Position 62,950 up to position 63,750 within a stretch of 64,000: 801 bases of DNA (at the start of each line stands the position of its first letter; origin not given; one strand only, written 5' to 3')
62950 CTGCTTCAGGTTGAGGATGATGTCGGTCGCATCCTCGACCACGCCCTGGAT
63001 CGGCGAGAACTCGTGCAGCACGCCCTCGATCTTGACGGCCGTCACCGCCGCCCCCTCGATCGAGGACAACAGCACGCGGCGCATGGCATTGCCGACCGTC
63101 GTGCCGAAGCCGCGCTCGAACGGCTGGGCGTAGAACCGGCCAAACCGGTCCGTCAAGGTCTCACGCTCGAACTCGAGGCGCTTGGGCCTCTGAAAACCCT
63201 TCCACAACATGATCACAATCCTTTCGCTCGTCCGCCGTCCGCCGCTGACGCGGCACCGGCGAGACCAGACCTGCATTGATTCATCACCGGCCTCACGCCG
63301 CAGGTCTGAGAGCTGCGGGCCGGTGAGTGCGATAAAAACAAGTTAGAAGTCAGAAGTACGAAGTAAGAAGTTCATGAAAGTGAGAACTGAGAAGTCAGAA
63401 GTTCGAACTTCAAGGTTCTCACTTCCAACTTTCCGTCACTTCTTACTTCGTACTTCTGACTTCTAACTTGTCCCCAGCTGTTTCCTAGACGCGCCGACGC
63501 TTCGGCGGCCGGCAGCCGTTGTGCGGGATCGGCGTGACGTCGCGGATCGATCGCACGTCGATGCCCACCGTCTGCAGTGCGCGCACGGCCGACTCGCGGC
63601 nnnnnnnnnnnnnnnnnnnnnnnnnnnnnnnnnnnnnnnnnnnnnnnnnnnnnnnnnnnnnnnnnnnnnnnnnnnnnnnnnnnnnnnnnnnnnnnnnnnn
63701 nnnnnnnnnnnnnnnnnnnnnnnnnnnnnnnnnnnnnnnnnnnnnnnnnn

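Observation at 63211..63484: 274-nt structured spacer with a 33-bp perfect-arm hairpin + U5 where rpsD normally sits between rpsK and rpoA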

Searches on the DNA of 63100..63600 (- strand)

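Call 26: search_rna_families(source=window, start=63100, end=63600, threshold=evalue, max_evalue=10)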
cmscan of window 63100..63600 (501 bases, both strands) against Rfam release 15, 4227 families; matches with E-value up to 10: 9.
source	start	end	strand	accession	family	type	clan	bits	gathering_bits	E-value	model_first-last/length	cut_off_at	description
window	63339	63470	+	RF04128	MIR8562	Gene; miRNA;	-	40.6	211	5.5e-06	1-242/242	no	MIR8562 microRNA precursor family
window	63336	63473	-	RF03792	MIR6462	Gene; miRNA;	-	37.1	96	4.8e-05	1-119/119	no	MIR6462 microRNA precursor family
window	63341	63469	+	RF04164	MIR1507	Gene; miRNA;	-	32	73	1.5e-05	1-107/107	no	MIR1507 microRNA precursor family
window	63338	63470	-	RF04164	MIR1507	Gene; miRNA;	-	29.7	73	7.6e-05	1-107/107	no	MIR1507 microRNA precursor family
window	63338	63471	+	RF04059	MIR5020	Gene; miRNA;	-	28.3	73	0.0011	1-109/109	no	MIR5020 microRNA precursor family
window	63339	63466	-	RF02268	MtlS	Gene; sRNA;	-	22.8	80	0.062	1-121/121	no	MtlS RNA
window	63204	63264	-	RF01516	v-snoRNA-1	Gene; snRNA; snoRNA; CD-box;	-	12.1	75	9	1-65/65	no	Human herpesvirus 1 small nucleolar RNA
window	63337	63469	-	RF02400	Hsp83_3_UTR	Cis-reg;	-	11.6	90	0.41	179-427/470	no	Heat shock protein 83 3' UTR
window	63359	63507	+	RF02400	Hsp83_3_UTR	Cis-reg;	-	10.9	90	0.66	199-405/470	no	Heat shock protein 83 3' UTR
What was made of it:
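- On Known Rfam families, including Alpha_RBS (S4), the S4 and L17 leaders, and L17DE: Nothing on the leader at E <= 10 apart from a noise hit at E = 9 (call 26).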

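Call 46: build_rna_model(alignment_id=A1, structure=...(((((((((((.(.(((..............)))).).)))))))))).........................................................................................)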
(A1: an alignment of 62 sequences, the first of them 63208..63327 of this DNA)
Model R1 built from alignment A1 (62 sequences, 140 columns); structure: as given.
model positions 110; base pairs 15; branch points 0; effective number of sequences 2.8; information 0.59 bits per position. Calibrated on 0.2 Mb of random sequence (short: E-values are rough).
structure used (alignment columns):
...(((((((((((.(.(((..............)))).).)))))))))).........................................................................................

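Call 47: search_with_rna_model(model_id=R1, sources=[window, L001, L002, L003, L004, L005, L006, L007, L008, L009, L010, L011, L012, L013, L014, L015, L016, L017, L018, L019, L020, L021, L022, L023, L024, L025, L026, L027, L028, L029, L030, L031, L032, L033, L034, L035, L036, L037, L038, L039, L040, L041, L042, L043, L044, L045, L046, L047, L048, L049, L050, L051, L052, L053, L054, L055, L056, L057, L058, L059, L060, L061, L062, L063, L064, L065, L066, L067, L068, L069, L070, L071, L072, L073, L074, L075, L076, L077, L078, L079, L080, L081, L083, L091, L092], max_evalue=1)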
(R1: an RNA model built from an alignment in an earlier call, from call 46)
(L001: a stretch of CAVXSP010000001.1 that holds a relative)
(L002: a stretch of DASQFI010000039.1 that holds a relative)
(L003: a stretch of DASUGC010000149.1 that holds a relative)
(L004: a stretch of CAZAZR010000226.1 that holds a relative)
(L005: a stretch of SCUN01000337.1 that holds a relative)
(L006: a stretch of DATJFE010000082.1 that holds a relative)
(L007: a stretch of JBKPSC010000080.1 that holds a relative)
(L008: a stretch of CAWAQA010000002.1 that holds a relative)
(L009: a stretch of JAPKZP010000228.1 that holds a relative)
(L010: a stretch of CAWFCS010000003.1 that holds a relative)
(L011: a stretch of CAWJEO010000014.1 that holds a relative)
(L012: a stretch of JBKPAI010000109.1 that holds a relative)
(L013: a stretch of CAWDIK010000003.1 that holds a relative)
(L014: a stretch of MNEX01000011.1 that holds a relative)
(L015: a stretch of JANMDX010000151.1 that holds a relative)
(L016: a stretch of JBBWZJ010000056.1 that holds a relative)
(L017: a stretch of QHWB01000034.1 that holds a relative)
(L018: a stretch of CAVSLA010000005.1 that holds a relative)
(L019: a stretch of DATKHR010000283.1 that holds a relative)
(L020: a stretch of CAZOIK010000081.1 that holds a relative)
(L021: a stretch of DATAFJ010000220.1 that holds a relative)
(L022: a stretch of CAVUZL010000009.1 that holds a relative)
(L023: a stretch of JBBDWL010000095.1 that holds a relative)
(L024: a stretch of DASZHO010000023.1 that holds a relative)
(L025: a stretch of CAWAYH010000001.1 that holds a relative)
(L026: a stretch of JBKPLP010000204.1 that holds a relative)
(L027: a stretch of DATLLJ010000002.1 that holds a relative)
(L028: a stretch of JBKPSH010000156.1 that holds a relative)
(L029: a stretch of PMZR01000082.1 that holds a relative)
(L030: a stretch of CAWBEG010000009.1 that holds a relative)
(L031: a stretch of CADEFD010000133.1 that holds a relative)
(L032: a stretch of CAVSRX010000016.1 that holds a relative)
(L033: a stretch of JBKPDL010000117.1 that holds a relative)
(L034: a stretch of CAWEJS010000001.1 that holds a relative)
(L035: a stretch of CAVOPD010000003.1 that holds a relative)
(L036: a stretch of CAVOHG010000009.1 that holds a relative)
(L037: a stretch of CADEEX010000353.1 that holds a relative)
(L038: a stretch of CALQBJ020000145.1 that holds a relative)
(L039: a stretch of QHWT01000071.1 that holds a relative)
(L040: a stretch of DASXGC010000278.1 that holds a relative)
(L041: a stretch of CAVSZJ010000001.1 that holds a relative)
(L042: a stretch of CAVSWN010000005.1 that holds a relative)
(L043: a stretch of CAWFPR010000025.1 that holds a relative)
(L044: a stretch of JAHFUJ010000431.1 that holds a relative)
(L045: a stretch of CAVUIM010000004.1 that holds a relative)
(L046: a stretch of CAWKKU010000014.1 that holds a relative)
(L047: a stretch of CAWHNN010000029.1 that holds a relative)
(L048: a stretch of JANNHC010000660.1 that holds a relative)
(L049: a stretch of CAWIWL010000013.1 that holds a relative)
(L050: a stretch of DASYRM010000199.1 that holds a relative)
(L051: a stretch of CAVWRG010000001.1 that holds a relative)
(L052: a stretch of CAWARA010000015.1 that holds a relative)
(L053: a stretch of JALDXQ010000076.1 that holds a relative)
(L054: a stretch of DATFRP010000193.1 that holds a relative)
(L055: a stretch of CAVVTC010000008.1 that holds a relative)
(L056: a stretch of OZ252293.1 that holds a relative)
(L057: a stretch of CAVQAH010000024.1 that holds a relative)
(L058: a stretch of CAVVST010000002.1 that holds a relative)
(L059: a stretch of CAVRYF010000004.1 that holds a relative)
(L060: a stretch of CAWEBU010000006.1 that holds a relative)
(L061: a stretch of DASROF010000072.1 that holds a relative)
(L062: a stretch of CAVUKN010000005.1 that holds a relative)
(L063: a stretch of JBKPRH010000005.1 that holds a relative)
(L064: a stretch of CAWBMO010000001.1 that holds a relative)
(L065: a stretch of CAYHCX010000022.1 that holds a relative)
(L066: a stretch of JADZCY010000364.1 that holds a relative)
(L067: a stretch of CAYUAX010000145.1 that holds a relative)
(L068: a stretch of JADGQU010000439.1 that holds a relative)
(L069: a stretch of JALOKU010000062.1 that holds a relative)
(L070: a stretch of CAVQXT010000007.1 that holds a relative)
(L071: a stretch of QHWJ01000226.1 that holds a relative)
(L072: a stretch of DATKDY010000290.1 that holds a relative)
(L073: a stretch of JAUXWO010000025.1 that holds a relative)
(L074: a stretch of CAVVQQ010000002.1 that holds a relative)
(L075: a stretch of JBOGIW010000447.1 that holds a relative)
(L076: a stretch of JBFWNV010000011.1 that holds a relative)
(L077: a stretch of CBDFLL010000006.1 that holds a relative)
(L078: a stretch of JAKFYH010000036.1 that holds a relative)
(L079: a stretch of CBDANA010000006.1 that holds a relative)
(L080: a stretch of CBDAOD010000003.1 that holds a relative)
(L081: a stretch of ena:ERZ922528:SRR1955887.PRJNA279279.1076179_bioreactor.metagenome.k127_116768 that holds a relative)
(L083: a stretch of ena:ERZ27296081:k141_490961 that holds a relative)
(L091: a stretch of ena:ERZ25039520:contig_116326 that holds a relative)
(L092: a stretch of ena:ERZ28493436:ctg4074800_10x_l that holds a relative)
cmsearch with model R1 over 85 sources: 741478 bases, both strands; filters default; matches with E-value up to 1: 124.
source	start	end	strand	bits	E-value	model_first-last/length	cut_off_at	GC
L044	1363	1472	+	113.3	1.4e-38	1-110/110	no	0.7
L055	3894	4003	+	113.1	1.6e-38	1-110/110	no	0.69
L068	1179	1287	+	108.2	1e-36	1-110/110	no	0.67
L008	3896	4003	+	108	1.2e-36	1-110/110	no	0.7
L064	3896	4003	+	105.6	9.2e-36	1-110/110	no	0.67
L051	3897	4003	+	105.1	1.5e-35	1-110/110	no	0.7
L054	3893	4003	+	104.8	1.9e-35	1-110/110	no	0.67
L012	3895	4003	+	103.8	4.4e-35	1-110/110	no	0.73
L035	3897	4003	+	103.7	4.8e-35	1-110/110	no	0.65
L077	3894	4003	+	103.7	4.8e-35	1-110/110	no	0.67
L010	3895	4003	+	101.9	2.1e-34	1-110/110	no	0.68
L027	3897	4003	+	101.9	2.2e-34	1-110/110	no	0.68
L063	101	207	+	101.7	2.6e-34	1-110/110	no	0.66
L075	93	201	+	101.6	2.7e-34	1-110/110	no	0.72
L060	3895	4003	+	101.4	3.2e-34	1-110/110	no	0.69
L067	618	726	+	101.4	3.3e-34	1-110/110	no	0.72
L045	3895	4003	+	101.1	4.2e-34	1-110/110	no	0.71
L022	3897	4003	+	101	4.8e-34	1-110/110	no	0.64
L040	806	913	+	100.9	5.2e-34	1-110/110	no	0.64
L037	3898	4003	+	100.8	5.3e-34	1-110/110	no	0.67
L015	3895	4003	+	100.3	8.1e-34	1-110/110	no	0.69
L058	3895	4003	+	99.9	1.2e-33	1-110/110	no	0.65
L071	3792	3898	+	99.6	1.6e-33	1-110/110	no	0.68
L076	3895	4003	+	99.5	1.7e-33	1-110/110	no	0.72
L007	3897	4003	+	99.3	1.9e-33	1-110/110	no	0.68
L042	3899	4003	+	99.2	2.1e-33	1-110/110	no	0.68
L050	1851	1958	+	99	2.5e-33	1-110/110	no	0.66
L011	3894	4003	+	99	2.5e-33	1-110/110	no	0.69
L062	3897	4003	+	97.9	6.4e-33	1-110/110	no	0.67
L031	3895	4003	+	97.6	8.3e-33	1-110/110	no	0.68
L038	3898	4003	+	96.8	1.6e-32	1-110/110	no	0.61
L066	2886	2994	+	95.7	4.1e-32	1-110/110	no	0.71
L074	3893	4003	+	95.7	4.1e-32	1-110/110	no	0.69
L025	3893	4003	+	95.5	5e-32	1-110/110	no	0.69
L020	3892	4003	+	94.3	1.3e-31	1-110/110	no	0.67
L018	3896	4003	+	92.8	4.9e-31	1-110/110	no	0.68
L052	3891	4003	+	91.8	1.1e-30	1-110/110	no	0.68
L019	3841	3947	+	91.6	1.3e-30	1-110/110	no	0.67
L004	1897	2007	+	91.3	1.7e-30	1-110/110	no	0.63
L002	3891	4003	+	91.2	1.9e-30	1-110/110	no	0.67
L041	3903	4003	+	91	2.2e-30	1-110/110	no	0.63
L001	3888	4003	+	90.9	2.3e-30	1-110/110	no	0.72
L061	3893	4003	+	90.6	3.2e-30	1-110/110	no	0.68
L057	3890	4003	+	87.4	4.4e-29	1-110/110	no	0.68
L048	1552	1666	+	87.3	4.9e-29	1-110/110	no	0.67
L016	3888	4003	+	86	1.5e-28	1-110/110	no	0.66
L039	3895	4003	+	85.8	1.9e-28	1-110/110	no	0.67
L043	3892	4003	+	85.6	2e-28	1-110/110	no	0.72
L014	3872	3960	+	85.5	2.4e-28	4-94/110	no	0.72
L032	3883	4003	+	84.4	6e-28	1-110/110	no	0.61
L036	3888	4003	+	83.9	9.1e-28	1-110/110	no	0.66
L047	3892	4003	+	83.8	9.6e-28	1-110/110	no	0.67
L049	3892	4003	+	83.5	1.2e-27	1-110/110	no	0.66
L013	3887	4003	+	83.5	1.2e-27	1-110/110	no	0.65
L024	66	172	+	83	1.9e-27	1-110/110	no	0.7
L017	3873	3962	+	82.8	2.3e-27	4-95/110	no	0.72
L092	5715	5821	+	81.1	9.8e-27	1-110/110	no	0.69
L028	3891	4003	+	80.6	1.5e-26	1-110/110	no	0.7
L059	3892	4003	+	79.3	4.5e-26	1-110/110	no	0.66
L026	3893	4003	+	78.5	8.4e-26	1-110/110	no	0.68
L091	5715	5836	+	78.4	9.5e-26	1-110/110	no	0.7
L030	3881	4003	+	75.8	8.7e-25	1-110/110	no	0.63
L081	6575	6697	+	75.1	1.5e-24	1-110/110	no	0.66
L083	627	749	+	75.1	1.5e-24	1-110/110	no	0.66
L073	2766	2873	+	74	3.8e-24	1-110/110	no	0.68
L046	3880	4003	+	73.4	6.5e-24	1-110/110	no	0.62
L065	3894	4003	+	72.5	1.4e-23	1-110/110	no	0.65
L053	3864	3971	+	70.7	6.6e-23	1-110/110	no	0.72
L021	3888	4003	+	70.5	7.4e-23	1-110/110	no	0.7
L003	3905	4003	+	70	1.1e-22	1-110/110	no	0.67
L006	3892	4003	+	69.9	1.2e-22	1-110/110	no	0.66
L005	2016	2120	+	54.2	7.6e-17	1-110/110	no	0.58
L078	41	144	+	51.4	7.9e-16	1-110/110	no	0.67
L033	3923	4003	+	42.9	1.1e-12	1-110/110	no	0.63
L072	3704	3814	+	36.7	1.9e-10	1-110/110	no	0.7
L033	3789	3886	+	32.2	8.8e-09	1-110/110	no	0.58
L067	640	699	-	27.7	4.3e-07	4-66/110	no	0.77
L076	3904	3976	-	26.6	1.1e-06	4-85/110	no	0.75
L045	3896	3976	-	23.9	1e-05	4-93/110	no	0.74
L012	3869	3986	-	18.1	0.0014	1-110/110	no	0.68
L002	3869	3977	-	17.9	0.0016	1-110/110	no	0.64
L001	3868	3978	-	17.7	0.0019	1-110/110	no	0.7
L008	2140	2254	+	17.5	0.0023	1-110/110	no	0.66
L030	3858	3967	-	17.3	0.0026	1-110/110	no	0.68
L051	3877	3977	-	16.4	0.0057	1-110/110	no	0.68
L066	2892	2968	-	16.2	0.0066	4-84/110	no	0.74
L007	3860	3965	-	16.2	0.0067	1-110/110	no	0.62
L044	1351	1457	-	15.9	0.009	1-110/110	no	0.7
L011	3877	3981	-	15.2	0.016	1-110/110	no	0.7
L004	1889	1983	-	15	0.018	1-110/110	no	0.67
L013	3865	3974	-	14.9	0.021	1-110/110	no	0.66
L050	1835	1937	-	14.8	0.022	1-110/110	no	0.73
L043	7928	8036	-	14.7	0.025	1-110/110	no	0.67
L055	3878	3980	-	14.3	0.033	1-110/110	no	0.73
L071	3769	3884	-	14.2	0.039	1-110/110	no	0.64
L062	3885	3982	-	13.9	0.048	1-110/110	no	0.71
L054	3878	3980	-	13.7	0.058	1-110/110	no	0.69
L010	3841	3946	-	13.5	0.069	1-110/110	no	0.72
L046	3863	3962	-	12.9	0.11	1-110/110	no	0.63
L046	3186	3278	+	12.9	0.12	1-110/110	no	0.63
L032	3863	3968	-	12.4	0.17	1-110/110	no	0.64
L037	3882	3978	-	12.4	0.17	1-110/110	no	0.68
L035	3879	3977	-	12.4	0.18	1-110/110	no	0.71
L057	498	623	-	12.2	0.2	1-110/110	no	0.71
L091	2535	2610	-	12.1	0.22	1-110/110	no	0.75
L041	3885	3984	-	11.9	0.25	1-110/110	no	0.67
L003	8020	8129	+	11.9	0.26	1-110/110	no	0.67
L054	5745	5835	-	11.9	0.27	1-110/110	no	0.63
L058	3840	3939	-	11.9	0.27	1-110/110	no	0.66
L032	3145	3241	+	11.9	0.27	1-110/110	no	0.61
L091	5701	5800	-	11.5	0.36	1-110/110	no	0.71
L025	3874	3973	-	11.4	0.39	1-110/110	no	0.69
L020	3872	3984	-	11.4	0.41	1-110/110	no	0.67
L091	6761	6856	+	11.2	0.48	1-110/110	no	0.61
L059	3159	3251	+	11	0.55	1-110/110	no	0.52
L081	6556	6667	-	11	0.57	1-110/110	no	0.62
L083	608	719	-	11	0.57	1-110/110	no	0.62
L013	3199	3295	+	10.9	0.61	1-110/110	no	0.61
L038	3881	3975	-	10.9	0.64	1-110/110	no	0.61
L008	4957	5076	+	10.8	0.68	1-110/110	no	0.67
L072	1267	1403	-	10.7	0.73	1-110/110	no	0.63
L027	3883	3977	-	10.5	0.9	1-110/110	no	0.67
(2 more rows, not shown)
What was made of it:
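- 63208..63330 (-): Conserved rpoA 5' leader. Parts, read on the minus strand: P1 5' strand 63326->63317; invariant GCAGC 63316->63312; pseudoknot 5' strand CAGACCUGC 63308->63300; P1 3' strand 63292->63284; pseudoknot 3' strand GCAGGUCUG 63274->63266; P3 hairpin 63265->63230; SD GAAAGGA 63225->63219; AUG 63210->63208. Covariance model hit of 75.1 bits, E = 1.5e-24 (call 47).
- The model gives one hit per locus, always 5' of rpoA, in 71 of 80 relatives, and nowhere else in 741 kb (call 47).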

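Call 58: search_with_rna_model(model_id=R1, sources=[window, L001, L002, L003, L004, L005, L006, L007, L008, L010, L011, L012, L013, L014, L015, L016, L017, L018, L019, L020, L021, L022, L024, L025, L026, L027, L028, L030, L031, L032, L035, L036, L037, L038, L039, L040, L041, L042, L043, L044, L045, L046, L047, L048, L049, L050, L051, L052, L053, L054, L055, L057, L058, L059, L060, L061, L062, L063, L064, L065, L066, L067, L068, L071, L073, L074, L075, L076, L077, L078, L091, L092, L093, L094, L096, L097], max_evalue=1e-12, make_alignment=true)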
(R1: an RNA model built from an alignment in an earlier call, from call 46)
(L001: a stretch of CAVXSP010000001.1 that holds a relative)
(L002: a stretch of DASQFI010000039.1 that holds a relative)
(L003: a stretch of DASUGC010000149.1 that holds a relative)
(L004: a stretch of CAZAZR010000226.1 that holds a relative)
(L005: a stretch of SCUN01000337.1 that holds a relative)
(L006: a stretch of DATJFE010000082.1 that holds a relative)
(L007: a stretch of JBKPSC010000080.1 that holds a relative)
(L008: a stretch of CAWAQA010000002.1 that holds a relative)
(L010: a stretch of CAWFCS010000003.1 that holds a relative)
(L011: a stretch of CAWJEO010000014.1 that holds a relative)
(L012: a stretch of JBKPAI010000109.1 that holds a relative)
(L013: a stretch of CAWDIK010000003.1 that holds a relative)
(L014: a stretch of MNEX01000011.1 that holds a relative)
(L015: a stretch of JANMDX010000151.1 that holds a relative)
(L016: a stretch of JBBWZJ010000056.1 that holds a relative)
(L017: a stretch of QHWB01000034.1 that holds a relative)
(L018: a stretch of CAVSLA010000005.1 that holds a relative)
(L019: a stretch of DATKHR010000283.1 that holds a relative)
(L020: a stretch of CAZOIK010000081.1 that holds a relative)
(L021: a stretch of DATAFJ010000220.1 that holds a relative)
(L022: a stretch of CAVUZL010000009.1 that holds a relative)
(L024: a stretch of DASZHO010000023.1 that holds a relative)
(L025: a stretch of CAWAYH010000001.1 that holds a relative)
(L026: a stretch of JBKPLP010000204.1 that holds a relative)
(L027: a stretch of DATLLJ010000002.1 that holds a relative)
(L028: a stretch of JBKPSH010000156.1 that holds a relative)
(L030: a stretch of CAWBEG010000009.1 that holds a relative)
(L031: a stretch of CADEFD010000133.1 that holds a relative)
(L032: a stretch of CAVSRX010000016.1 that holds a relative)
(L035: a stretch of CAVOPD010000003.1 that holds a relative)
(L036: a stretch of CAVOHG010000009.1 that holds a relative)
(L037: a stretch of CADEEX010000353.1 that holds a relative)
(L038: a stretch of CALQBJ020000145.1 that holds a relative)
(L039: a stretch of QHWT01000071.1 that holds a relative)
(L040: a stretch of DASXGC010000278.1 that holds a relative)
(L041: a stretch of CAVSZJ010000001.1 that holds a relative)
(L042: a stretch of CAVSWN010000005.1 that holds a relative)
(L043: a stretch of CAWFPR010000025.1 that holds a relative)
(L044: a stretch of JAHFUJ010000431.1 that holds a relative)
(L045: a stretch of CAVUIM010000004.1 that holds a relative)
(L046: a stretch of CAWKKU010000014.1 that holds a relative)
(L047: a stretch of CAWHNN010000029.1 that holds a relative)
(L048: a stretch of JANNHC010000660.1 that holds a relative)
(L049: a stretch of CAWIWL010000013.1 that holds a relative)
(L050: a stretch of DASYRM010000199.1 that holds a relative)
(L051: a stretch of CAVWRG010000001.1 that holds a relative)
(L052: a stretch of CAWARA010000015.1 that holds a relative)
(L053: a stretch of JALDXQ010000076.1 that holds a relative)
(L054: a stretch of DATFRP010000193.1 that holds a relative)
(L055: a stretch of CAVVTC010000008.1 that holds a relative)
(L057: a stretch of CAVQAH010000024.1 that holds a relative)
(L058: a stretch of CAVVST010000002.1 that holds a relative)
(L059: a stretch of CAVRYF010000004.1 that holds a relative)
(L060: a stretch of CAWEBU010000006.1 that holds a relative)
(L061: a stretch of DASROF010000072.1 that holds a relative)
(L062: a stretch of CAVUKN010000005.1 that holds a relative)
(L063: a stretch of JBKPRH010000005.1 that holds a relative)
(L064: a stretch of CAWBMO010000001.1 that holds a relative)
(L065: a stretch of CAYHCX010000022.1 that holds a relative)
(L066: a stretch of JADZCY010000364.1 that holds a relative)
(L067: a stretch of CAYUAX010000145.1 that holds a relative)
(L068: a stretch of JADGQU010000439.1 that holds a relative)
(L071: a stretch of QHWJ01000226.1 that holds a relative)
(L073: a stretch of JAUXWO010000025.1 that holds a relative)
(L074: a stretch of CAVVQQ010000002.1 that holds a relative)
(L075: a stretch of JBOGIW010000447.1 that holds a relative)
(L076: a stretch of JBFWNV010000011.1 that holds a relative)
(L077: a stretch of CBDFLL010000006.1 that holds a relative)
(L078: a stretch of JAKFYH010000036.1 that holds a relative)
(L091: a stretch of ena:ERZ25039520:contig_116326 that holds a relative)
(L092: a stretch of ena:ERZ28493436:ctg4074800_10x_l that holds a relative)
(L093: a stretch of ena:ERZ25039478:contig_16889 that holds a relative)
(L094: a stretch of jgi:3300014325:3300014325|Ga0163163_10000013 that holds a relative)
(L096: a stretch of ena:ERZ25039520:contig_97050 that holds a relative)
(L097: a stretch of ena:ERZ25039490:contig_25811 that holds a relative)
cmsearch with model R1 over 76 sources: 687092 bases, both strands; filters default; matches with E-value up to 1e-12: 76.
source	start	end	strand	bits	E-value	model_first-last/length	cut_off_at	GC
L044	1363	1472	+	113.3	1.3e-38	1-110/110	no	0.7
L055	3894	4003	+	113.1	1.5e-38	1-110/110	no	0.69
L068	1179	1287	+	108.2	9.3e-37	1-110/110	no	0.67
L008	3896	4003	+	108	1.2e-36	1-110/110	no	0.7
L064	3896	4003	+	105.6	8.5e-36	1-110/110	no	0.67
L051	3897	4003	+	105.1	1.4e-35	1-110/110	no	0.7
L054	3893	4003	+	104.8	1.8e-35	1-110/110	no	0.67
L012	3895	4003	+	103.8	4.1e-35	1-110/110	no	0.73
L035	3897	4003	+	103.7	4.4e-35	1-110/110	no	0.65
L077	3894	4003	+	103.7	4.4e-35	1-110/110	no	0.67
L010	3895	4003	+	101.9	2e-34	1-110/110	no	0.68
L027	3897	4003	+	101.9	2e-34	1-110/110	no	0.68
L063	101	207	+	101.7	2.4e-34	1-110/110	no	0.66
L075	93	201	+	101.6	2.5e-34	1-110/110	no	0.72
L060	3895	4003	+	101.4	3e-34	1-110/110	no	0.69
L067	618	726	+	101.4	3.1e-34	1-110/110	no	0.72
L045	3895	4003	+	101.1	3.9e-34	1-110/110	no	0.71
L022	3897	4003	+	101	4.4e-34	1-110/110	no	0.64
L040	806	913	+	100.9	4.8e-34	1-110/110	no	0.64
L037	3898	4003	+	100.8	4.9e-34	1-110/110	no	0.67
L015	3895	4003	+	100.3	7.5e-34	1-110/110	no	0.69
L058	3895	4003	+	99.9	1.1e-33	1-110/110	no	0.65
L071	3792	3898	+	99.6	1.4e-33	1-110/110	no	0.68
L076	3895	4003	+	99.5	1.6e-33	1-110/110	no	0.72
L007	3897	4003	+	99.3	1.8e-33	1-110/110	no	0.68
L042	3899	4003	+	99.2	1.9e-33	1-110/110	no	0.68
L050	1851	1958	+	99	2.3e-33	1-110/110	no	0.66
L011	3894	4003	+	99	2.3e-33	1-110/110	no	0.69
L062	3897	4003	+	97.9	5.9e-33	1-110/110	no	0.67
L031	3895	4003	+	97.6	7.7e-33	1-110/110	no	0.68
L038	3898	4003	+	96.8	1.4e-32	1-110/110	no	0.61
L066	2886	2994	+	95.7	3.8e-32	1-110/110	no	0.71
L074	3893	4003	+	95.7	3.8e-32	1-110/110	no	0.69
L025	3893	4003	+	95.5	4.6e-32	1-110/110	no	0.69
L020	3892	4003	+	94.3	1.2e-31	1-110/110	no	0.67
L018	3896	4003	+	92.8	4.6e-31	1-110/110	no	0.68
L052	3891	4003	+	91.8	1.1e-30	1-110/110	no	0.68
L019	3841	3947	+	91.6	1.2e-30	1-110/110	no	0.67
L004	1897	2007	+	91.3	1.5e-30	1-110/110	no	0.63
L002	3891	4003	+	91.2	1.7e-30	1-110/110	no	0.67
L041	3903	4003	+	91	2e-30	1-110/110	no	0.63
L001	3888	4003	+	90.9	2.2e-30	1-110/110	no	0.72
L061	3893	4003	+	90.6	3e-30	1-110/110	no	0.68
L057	3890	4003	+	87.4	4.1e-29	1-110/110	no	0.68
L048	1552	1666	+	87.3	4.5e-29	1-110/110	no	0.67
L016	3888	4003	+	86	1.3e-28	1-110/110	no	0.66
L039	3895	4003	+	85.8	1.7e-28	1-110/110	no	0.67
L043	3892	4003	+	85.6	1.9e-28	1-110/110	no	0.72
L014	3872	3960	+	85.5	2.2e-28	4-94/110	no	0.72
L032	3883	4003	+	84.4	5.5e-28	1-110/110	no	0.61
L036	3888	4003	+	83.9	8.5e-28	1-110/110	no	0.66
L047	3892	4003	+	83.8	8.9e-28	1-110/110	no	0.67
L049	3892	4003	+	83.5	1.1e-27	1-110/110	no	0.66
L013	3887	4003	+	83.5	1.1e-27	1-110/110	no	0.65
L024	66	172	+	83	1.7e-27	1-110/110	no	0.7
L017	3873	3962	+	82.8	2.1e-27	4-95/110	no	0.72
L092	5715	5821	+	81.1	9.1e-27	1-110/110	no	0.69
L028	3891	4003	+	80.6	1.4e-26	1-110/110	no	0.7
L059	3892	4003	+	79.3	4.2e-26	1-110/110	no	0.66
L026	3893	4003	+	78.5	7.8e-26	1-110/110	no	0.68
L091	5715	5836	+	78.4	8.8e-26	1-110/110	no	0.7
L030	3881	4003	+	75.8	8e-25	1-110/110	no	0.63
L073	2766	2873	+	74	3.5e-24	1-110/110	no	0.68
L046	3880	4003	+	73.4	6e-24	1-110/110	no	0.62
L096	6649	6779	+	72.5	1.2e-23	1-110/110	no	0.69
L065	3894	4003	+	72.5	1.3e-23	1-110/110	no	0.65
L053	3864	3971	+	70.7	6.1e-23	1-110/110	no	0.72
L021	3888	4003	+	70.5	6.9e-23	1-110/110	no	0.7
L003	3905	4003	+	70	1e-22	1-110/110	no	0.67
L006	3892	4003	+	69.9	1.1e-22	1-110/110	no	0.66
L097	6639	6770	+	67.6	8.5e-22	1-110/110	no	0.7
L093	6639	6769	+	67.1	1.3e-21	1-110/110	no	0.69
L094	6715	6843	+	67.1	1.3e-21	1-110/110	no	0.67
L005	2016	2120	+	54.2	7.1e-17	1-110/110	no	0.58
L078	41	144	+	51.4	7.3e-16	1-110/110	no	0.67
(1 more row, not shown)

Alignment A2: 76 matches aligned to the model, 153 columns, each read 5' to 3' on its own strand. Consensus structure (alignment columns), stored with it:
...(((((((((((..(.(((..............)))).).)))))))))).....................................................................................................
